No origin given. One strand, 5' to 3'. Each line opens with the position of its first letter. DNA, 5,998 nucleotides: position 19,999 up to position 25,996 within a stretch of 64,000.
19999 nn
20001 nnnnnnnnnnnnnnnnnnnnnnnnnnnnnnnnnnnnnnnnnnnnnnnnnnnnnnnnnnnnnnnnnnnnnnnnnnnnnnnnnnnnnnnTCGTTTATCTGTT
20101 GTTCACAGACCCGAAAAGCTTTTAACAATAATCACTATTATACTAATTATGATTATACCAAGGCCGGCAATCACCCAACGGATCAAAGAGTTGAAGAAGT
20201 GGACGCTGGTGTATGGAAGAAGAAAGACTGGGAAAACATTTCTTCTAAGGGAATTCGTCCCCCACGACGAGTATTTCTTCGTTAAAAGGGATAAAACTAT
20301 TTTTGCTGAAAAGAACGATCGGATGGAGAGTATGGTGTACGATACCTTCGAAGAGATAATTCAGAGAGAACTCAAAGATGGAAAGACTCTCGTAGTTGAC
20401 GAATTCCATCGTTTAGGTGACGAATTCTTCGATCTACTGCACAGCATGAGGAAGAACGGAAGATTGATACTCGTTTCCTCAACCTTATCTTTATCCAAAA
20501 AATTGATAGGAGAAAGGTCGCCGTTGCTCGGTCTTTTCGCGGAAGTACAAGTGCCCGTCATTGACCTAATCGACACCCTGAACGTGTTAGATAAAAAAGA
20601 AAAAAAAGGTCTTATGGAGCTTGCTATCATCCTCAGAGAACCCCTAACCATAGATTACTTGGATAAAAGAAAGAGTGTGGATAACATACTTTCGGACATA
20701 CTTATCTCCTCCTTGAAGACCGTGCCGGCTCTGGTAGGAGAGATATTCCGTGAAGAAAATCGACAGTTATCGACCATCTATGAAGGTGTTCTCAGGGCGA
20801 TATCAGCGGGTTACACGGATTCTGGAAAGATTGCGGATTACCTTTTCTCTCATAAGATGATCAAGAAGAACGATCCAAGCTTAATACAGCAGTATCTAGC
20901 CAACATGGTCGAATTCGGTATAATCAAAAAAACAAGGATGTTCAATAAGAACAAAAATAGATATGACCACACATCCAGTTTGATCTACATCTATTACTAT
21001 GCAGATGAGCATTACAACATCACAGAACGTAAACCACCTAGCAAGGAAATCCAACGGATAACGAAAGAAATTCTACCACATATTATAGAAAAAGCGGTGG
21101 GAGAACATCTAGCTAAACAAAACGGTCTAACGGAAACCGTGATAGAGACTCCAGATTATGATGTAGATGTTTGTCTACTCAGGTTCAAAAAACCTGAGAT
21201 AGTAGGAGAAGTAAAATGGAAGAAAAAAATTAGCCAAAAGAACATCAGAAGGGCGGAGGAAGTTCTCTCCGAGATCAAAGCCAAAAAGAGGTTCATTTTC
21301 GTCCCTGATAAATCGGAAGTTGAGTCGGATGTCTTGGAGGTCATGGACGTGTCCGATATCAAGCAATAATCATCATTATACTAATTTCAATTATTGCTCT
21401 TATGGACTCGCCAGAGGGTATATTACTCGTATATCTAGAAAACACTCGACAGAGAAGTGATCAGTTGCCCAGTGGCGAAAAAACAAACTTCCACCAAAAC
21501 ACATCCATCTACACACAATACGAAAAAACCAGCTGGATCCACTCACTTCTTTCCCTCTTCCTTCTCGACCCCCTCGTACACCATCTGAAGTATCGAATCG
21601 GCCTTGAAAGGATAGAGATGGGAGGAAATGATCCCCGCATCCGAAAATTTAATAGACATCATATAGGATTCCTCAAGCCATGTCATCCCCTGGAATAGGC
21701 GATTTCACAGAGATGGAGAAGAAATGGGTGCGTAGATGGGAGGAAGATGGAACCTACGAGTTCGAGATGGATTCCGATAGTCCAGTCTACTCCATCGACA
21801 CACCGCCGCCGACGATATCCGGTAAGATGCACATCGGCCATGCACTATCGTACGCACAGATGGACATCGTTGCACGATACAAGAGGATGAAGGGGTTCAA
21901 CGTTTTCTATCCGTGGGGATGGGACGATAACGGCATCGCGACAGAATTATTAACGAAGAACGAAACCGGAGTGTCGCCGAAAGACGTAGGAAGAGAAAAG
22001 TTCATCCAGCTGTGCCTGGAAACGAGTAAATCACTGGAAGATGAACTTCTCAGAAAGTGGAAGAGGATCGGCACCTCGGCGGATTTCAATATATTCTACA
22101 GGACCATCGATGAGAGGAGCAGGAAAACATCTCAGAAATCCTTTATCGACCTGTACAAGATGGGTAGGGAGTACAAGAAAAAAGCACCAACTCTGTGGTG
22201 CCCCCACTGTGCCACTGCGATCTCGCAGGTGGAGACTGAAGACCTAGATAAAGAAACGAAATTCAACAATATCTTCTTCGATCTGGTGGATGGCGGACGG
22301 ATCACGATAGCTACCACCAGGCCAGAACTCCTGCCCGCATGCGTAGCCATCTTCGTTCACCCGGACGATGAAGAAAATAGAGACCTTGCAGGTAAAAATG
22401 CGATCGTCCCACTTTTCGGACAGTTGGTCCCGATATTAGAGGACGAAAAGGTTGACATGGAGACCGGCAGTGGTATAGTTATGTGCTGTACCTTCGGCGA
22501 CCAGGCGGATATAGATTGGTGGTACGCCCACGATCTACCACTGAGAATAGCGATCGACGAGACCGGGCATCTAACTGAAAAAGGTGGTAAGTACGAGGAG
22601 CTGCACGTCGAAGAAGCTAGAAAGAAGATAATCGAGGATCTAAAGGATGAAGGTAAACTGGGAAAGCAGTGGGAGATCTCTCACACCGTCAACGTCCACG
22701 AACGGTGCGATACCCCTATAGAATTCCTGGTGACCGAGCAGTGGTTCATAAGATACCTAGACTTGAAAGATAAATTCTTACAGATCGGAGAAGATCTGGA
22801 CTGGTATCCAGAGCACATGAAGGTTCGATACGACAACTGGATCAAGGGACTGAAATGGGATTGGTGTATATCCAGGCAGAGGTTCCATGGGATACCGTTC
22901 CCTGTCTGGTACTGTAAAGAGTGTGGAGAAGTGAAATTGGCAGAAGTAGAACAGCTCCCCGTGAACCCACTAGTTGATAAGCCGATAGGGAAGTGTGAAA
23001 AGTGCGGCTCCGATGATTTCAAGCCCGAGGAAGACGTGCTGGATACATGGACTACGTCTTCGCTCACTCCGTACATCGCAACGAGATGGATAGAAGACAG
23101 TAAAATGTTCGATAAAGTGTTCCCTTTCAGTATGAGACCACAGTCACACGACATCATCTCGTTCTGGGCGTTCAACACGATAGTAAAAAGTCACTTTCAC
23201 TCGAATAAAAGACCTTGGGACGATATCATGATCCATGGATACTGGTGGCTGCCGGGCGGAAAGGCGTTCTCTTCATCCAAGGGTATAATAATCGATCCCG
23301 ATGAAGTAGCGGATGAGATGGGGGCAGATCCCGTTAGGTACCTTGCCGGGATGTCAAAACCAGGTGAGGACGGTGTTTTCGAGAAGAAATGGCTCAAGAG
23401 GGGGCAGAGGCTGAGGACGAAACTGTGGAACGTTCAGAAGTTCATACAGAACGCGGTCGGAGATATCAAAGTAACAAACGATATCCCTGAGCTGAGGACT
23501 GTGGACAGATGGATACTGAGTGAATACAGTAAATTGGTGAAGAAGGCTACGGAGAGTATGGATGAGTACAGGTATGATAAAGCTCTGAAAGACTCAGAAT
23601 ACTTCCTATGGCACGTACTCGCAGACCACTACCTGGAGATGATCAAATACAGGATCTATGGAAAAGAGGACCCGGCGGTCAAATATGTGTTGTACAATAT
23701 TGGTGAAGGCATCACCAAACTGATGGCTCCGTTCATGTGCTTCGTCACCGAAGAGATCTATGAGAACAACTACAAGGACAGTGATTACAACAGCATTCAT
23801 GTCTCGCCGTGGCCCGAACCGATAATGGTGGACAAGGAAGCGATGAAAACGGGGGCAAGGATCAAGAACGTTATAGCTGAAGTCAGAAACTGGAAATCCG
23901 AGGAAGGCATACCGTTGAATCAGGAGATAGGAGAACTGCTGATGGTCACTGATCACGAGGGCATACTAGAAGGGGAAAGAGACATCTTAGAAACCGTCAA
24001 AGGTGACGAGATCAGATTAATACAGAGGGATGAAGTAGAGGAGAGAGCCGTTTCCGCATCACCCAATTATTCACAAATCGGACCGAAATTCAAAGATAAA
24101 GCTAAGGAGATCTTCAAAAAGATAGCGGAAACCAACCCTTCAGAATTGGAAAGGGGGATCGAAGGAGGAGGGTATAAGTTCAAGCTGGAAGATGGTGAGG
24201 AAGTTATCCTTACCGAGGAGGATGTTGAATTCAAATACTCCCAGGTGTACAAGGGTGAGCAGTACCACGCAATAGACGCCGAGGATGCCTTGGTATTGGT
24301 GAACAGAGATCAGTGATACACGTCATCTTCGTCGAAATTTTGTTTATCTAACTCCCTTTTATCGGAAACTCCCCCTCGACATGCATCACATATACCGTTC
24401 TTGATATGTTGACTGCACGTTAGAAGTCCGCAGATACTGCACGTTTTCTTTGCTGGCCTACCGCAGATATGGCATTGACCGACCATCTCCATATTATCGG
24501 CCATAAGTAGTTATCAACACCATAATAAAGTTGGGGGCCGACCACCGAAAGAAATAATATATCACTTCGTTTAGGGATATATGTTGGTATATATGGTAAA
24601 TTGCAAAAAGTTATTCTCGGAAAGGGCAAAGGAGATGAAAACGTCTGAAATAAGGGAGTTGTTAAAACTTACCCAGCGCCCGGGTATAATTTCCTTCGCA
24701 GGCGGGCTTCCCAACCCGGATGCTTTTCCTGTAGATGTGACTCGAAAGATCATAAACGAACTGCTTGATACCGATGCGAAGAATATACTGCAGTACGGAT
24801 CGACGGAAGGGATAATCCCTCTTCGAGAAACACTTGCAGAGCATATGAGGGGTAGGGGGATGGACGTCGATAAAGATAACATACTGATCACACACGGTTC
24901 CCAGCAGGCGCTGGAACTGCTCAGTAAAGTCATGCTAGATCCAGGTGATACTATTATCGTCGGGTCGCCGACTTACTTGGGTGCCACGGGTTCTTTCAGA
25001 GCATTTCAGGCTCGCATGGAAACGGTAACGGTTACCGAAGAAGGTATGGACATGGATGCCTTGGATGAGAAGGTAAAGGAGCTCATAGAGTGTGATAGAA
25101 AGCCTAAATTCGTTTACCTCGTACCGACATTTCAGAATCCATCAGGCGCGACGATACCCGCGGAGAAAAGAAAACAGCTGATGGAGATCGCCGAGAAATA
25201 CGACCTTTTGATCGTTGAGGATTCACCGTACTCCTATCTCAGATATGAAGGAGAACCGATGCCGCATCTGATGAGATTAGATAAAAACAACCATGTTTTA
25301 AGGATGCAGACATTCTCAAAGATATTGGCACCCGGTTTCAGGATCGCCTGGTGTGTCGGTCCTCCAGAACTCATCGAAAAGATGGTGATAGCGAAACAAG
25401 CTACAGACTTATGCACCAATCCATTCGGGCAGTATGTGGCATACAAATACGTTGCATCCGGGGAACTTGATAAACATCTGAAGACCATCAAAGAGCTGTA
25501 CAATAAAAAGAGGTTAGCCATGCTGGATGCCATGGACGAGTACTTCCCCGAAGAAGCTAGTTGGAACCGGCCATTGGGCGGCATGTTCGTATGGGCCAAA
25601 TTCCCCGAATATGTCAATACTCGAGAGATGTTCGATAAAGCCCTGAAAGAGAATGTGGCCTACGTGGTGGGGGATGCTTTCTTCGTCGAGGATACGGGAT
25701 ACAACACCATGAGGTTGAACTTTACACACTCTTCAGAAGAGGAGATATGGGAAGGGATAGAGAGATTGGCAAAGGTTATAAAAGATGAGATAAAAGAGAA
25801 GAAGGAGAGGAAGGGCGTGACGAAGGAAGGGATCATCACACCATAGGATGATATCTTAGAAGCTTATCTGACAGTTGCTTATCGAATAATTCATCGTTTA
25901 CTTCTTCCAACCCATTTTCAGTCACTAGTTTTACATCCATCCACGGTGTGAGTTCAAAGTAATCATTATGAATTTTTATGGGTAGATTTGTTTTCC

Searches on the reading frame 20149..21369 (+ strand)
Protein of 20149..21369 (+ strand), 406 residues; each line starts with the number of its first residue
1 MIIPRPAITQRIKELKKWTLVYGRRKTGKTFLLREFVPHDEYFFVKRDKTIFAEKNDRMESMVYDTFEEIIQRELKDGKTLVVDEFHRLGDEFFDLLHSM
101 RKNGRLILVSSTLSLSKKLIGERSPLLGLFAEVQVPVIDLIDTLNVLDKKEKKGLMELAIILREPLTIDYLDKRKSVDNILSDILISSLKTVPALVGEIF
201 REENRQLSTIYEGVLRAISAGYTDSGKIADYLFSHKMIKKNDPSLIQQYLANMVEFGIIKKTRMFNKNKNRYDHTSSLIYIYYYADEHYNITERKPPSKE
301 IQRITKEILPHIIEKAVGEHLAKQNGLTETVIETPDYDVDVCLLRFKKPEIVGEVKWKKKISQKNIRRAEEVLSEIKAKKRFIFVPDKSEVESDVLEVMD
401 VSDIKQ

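Call 28: search_protein_families(library=pfam, proteins=[window:20149-21369:+], max_evalue=0.001)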
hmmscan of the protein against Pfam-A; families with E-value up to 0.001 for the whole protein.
window:20149-21369:+ (406 aa): 5 families
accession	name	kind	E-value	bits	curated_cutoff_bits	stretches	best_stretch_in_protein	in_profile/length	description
PF13173.12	AAA_14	-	2.5e-08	34.4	27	1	17-121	3-108/129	AAA domain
PF13401.12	AAA_22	-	6.3e-06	27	27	0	65-109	73-121/130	AAA domain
PF13479.12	AAA_24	-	0.00028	21.2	27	1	19-101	5-88/195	AAA domain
PF00270.35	DEAD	-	0.0005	20.3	26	0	66-114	104-161/167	DEAD/DEAH box helicase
PF01637.24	ATPase_2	-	0.00069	19.9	33.2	0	16-59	20-68/225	ATPase domain predominantly from Archaea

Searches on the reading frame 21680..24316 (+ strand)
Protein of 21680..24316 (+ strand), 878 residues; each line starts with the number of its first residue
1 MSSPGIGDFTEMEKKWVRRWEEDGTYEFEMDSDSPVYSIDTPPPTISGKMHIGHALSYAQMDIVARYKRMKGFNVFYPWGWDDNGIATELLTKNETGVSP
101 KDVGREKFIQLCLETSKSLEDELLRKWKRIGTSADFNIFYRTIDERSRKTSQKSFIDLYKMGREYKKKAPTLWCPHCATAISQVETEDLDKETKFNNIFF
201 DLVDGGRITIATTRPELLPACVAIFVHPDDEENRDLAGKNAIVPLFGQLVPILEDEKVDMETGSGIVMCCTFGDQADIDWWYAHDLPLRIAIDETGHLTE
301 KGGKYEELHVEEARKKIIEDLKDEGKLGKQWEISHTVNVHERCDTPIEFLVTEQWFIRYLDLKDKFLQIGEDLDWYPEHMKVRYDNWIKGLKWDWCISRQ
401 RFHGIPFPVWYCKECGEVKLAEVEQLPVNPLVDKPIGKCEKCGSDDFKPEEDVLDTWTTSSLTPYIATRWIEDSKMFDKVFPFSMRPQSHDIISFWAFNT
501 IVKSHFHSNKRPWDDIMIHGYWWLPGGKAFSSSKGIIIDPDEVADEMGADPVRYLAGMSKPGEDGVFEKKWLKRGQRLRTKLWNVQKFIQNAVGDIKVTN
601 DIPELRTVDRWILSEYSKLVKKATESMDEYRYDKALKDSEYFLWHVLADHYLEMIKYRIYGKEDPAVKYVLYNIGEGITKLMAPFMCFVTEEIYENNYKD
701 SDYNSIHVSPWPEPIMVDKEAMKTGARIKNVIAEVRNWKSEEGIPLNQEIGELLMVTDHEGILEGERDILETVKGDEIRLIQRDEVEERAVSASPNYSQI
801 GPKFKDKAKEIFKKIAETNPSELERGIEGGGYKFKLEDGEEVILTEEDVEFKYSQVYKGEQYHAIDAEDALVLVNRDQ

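Call 28: search_protein_families(library=pfam, proteins=[window:21680-24316:+], max_evalue=0.001)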
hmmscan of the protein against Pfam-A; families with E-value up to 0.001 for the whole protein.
window:21680-24316:+ (878 aa): 5 families
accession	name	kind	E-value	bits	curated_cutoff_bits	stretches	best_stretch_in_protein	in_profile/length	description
PF00133.28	tRNA-synt_1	-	1e-81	275.2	22.7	1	16-564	2-410/414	tRNA synthetases class I (I, L, M and V)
PF08264.19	Anticodon_1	-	1.7e-36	125.8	25.1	1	609-750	1-144/148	Anticodon-binding domain of tRNA ligase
PF09334.17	tRNA-synt_1g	-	3.7e-23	82.4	20.1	2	39-181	3-130/391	tRNA synthetases class I (M)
PF13603.12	tRNA-synt_1_2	-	0.0001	22.3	25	1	237-298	85-146/185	Leucyl-tRNA synthetase, editing domain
PF19302.4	DUF5915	-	0.00031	20.8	27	1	790-853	24-86/195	Domain of unknown function (DUF5915)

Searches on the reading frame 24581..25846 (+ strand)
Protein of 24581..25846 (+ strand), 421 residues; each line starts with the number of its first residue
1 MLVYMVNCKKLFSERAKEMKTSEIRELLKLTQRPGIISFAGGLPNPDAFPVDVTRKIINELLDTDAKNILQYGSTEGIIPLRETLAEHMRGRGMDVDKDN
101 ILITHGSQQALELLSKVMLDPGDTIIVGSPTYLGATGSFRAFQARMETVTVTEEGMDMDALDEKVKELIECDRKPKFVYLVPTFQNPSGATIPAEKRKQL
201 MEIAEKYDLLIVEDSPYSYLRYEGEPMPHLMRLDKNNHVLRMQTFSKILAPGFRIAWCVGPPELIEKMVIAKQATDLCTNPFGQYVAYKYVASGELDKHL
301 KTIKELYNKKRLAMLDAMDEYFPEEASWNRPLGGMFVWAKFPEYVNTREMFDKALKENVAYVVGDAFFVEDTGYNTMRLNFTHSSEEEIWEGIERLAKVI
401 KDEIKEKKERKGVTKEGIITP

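Call 28: search_protein_families(library=pfam, proteins=[window:24581-25846:+], max_evalue=0.001)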
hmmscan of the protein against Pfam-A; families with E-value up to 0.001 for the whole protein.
window:24581-25846:+ (421 aa): 3 families
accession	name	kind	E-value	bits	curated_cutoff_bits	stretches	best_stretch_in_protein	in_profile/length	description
PF00155.27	Aminotran_1_2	-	4.9e-38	131.7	19.7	1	53-396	18-361/361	Aminotransferase class I and II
PF12897.13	Asp_aminotransf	-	2.1e-09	37.1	27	1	125-401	127-410/421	Aspartate amino-transferase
PF01212.27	Beta_elim_lyase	-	2.6e-05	24.2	27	1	96-214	45-168/288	Beta-eliminating lyase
